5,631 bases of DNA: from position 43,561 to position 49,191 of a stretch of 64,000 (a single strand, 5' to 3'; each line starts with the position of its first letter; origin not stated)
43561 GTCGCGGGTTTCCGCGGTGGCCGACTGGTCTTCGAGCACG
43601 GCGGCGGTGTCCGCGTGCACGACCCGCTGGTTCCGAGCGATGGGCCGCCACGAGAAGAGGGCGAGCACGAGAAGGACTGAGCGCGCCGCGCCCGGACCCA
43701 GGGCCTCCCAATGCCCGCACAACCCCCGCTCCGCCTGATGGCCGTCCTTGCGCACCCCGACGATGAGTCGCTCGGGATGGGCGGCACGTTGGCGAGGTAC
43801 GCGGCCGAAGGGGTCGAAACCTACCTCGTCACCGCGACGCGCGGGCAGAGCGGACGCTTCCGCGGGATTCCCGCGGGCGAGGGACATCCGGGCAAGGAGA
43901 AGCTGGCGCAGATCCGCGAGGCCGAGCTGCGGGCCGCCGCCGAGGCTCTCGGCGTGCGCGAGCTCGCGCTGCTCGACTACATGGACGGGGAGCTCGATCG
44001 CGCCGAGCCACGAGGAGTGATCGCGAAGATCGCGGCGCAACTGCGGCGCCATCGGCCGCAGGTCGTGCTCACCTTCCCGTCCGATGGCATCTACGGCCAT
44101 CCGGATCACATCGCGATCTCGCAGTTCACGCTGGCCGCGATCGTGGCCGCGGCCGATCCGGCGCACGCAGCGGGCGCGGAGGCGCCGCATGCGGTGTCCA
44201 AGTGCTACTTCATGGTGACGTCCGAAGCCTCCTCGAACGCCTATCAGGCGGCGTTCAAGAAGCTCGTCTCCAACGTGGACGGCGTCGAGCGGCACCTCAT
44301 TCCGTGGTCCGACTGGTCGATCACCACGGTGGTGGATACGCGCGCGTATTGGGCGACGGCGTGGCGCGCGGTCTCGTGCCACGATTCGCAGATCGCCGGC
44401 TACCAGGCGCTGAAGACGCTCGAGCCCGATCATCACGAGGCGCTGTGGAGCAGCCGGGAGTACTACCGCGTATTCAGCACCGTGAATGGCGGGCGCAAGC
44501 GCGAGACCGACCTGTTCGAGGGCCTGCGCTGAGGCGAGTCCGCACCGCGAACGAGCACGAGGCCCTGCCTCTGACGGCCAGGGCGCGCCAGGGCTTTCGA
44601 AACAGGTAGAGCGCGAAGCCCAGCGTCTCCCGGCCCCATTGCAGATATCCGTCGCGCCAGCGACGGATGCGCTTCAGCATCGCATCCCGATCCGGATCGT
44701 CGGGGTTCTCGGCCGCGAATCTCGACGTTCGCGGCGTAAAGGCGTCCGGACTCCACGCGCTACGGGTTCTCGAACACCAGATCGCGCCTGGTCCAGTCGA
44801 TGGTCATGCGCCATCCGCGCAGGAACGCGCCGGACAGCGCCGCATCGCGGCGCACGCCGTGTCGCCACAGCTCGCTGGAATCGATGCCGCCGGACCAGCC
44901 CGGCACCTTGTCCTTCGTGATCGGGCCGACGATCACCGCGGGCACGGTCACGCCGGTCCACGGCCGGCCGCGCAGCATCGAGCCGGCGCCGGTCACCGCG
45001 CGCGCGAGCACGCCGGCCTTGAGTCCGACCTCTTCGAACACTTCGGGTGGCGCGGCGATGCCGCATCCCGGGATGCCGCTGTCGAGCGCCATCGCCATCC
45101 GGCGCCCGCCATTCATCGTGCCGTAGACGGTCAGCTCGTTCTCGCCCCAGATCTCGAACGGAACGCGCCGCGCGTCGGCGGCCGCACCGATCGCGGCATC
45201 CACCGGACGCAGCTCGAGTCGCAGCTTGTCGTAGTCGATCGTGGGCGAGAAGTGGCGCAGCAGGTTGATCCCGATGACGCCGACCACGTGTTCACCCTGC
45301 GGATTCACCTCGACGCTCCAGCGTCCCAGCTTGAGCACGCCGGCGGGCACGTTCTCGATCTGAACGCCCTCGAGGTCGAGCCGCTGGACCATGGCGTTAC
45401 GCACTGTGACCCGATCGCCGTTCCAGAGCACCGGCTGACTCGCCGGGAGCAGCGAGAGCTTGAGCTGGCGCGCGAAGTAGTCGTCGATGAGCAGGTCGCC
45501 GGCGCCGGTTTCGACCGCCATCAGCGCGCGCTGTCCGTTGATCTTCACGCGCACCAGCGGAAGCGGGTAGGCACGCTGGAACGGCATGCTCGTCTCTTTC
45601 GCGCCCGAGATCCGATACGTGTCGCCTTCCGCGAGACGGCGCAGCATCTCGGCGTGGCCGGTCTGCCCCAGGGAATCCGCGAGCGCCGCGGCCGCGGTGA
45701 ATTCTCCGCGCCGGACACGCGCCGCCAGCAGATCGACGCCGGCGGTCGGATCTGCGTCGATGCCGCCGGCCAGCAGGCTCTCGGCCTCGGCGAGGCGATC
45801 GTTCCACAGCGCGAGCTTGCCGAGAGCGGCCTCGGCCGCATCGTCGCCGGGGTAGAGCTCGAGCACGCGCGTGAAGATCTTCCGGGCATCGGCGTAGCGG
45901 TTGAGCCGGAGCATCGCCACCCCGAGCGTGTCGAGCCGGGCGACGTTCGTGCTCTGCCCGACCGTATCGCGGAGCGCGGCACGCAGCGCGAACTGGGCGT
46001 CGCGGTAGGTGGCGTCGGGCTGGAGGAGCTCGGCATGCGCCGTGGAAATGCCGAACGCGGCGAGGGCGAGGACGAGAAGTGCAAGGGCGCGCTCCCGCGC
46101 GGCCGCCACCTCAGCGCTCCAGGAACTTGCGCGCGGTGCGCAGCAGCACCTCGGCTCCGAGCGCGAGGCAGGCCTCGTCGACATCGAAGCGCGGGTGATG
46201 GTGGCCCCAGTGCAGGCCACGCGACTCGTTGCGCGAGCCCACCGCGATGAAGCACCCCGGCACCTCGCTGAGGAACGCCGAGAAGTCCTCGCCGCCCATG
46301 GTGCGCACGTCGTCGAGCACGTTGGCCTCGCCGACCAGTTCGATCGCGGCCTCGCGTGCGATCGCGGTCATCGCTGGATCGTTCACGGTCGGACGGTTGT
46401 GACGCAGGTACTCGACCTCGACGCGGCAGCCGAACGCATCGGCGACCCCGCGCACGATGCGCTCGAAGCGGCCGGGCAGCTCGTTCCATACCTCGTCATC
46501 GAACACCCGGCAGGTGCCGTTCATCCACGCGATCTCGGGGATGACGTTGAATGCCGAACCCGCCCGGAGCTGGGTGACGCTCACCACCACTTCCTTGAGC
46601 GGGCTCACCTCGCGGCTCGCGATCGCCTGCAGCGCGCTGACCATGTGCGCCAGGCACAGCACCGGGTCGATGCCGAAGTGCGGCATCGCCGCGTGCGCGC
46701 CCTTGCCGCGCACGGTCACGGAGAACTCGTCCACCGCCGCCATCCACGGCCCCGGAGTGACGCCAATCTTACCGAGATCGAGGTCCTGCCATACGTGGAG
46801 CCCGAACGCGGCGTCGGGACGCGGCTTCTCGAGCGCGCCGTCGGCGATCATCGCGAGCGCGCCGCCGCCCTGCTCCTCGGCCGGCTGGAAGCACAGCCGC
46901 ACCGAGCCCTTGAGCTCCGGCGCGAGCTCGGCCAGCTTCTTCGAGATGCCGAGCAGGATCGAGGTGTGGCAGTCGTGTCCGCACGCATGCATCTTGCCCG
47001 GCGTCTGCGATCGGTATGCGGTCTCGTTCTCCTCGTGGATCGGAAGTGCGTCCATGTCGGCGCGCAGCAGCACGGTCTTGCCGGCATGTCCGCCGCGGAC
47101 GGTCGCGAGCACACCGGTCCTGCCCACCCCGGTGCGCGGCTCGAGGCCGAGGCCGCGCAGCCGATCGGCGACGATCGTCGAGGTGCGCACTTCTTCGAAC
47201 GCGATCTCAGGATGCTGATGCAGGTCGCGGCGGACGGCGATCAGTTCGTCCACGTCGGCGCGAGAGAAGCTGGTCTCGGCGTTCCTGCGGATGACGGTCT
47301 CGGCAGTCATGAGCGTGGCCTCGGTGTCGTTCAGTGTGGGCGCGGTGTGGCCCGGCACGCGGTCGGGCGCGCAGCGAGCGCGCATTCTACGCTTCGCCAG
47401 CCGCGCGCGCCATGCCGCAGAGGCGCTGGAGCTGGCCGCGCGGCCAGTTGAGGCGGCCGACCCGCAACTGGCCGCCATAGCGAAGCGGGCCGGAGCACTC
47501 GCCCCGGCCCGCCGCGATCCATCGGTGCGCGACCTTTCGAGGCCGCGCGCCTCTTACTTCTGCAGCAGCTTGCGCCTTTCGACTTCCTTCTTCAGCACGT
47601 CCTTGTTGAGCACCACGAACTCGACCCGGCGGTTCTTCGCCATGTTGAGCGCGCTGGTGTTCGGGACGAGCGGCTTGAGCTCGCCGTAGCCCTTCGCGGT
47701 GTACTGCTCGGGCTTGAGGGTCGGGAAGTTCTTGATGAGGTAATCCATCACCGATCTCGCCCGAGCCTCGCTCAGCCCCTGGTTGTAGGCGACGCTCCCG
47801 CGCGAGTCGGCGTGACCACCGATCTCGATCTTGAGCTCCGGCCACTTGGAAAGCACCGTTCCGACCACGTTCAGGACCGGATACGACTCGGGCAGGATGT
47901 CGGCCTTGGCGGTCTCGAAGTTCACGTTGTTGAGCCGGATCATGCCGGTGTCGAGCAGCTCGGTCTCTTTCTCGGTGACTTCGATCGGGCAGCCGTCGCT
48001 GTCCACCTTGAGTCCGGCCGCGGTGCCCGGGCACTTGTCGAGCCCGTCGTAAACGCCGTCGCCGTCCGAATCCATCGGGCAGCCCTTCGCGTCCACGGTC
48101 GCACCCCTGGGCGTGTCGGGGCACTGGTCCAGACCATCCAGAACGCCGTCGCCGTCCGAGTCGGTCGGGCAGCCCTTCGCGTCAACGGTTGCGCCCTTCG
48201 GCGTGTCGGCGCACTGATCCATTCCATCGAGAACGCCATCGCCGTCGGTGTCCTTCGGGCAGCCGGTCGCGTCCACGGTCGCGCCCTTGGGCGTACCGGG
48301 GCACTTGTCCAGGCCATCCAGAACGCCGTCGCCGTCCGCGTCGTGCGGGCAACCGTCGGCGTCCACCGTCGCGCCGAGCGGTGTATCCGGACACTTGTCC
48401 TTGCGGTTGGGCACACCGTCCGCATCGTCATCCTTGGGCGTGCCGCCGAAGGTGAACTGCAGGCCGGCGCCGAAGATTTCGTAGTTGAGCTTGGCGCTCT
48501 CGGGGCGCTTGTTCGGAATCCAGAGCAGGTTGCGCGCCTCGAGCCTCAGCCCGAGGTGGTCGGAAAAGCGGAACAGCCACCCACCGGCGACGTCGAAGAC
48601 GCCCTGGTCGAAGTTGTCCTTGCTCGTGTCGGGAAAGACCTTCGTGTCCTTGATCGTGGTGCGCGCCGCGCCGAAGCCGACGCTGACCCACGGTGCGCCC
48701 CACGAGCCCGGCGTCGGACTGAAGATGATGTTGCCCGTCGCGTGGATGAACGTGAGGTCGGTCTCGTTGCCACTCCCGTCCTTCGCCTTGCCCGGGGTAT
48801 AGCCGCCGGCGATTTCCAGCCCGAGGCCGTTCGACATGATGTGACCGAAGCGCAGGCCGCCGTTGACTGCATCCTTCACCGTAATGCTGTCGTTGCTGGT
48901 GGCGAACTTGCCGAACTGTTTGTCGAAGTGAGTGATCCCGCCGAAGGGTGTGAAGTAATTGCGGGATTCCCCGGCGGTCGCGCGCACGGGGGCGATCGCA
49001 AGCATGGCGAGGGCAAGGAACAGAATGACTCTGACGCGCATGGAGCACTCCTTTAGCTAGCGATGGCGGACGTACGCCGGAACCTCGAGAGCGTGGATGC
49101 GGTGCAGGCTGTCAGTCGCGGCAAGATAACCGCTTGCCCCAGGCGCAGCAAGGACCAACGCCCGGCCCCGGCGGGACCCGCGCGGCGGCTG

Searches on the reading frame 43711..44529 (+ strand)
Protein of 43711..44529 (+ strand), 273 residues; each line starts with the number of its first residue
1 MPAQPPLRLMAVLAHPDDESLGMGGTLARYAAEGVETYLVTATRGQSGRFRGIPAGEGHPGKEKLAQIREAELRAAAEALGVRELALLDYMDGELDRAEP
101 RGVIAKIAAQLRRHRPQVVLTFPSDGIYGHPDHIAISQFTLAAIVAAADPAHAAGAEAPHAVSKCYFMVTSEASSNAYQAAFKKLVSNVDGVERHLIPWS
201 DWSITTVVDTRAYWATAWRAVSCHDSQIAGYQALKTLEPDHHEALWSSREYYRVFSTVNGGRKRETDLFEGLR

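Call 57: search_protein_families(library=pfam, proteins=[window:43711-44529:+], max_evalue=0.0001)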
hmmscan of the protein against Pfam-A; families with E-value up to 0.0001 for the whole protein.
window:43711-44529:+ (273 aa): 1 family
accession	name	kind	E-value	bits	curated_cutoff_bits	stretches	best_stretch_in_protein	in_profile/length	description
PF02585.22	PIG-L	-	2.6e-36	125.4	28.2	1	10-144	1-129/129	GlcNAc-PI de-N-acetylase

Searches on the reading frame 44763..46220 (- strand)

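Call 57: search_protein_families(library=pfam, proteins=[window:44763-46220:-], max_evalue=0.0001)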
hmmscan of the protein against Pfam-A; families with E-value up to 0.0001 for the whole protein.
window:44763-46220:- (486 aa): 3 families
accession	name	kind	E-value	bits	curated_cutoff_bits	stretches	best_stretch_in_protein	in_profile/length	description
PF13650.11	Asp_protease_2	-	2.1e-13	51.2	24.3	1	223-319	1-89/90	Aspartyl protease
PF13975.11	gag-asp_proteas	-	5.9e-11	43.3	28.2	1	223-299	1-79/92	gag-polyprotein putative aspartyl protease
PF14559.12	TPR_19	-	4.5e-08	33.7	25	1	106-167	4-66/68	Tetratricopeptide repeat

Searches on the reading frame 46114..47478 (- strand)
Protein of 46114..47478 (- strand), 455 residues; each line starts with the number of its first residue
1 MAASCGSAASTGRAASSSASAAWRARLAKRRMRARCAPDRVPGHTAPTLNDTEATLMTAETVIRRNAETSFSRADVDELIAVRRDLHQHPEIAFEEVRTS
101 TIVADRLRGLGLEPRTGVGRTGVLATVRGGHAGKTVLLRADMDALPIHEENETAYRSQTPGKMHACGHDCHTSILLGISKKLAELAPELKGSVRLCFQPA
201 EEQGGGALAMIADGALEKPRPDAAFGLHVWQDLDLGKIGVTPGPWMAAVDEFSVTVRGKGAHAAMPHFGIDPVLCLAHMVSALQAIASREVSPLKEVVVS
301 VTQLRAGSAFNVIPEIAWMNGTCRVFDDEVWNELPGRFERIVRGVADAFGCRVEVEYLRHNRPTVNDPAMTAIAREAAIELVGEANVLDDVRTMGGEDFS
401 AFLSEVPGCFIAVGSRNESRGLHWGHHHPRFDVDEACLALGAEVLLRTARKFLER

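Call 57: search_protein_families(library=pfam, proteins=[window:46114-47478:-], max_evalue=0.0001)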
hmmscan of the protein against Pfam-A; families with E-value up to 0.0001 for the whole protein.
window:46114-47478:- (455 aa): 2 families
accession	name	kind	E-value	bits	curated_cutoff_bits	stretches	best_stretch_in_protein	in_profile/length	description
PF01546.33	Peptidase_M20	-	8.3e-47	160.2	24.6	1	137-450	1-205/206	Peptidase family M20/M25/M40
PF07687.19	M20_dimer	-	2e-11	44.2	21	1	252-343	9-100/107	Peptidase dimerisation domain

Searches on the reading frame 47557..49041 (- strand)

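Call 57: search_protein_families(library=pfam, proteins=[window:47557-49041:-], max_evalue=0.0001)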
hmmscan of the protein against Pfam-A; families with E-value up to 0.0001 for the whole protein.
window:47557-49041:- (495 aa): 3 families
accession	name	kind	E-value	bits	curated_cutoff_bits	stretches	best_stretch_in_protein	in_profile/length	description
PF02412.23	TSP_3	-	3.1e-17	62.4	25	0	229-252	10-33/36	Thrombospondin type 3 repeat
PF00691.25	OmpA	-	4.2e-16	59.5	27.2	1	375-471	2-98/98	OmpA family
PF13505.12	OMP_b-brl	-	1.9e-09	38.4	28.7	1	10-198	2-175/175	Outer membrane protein beta-barrel domain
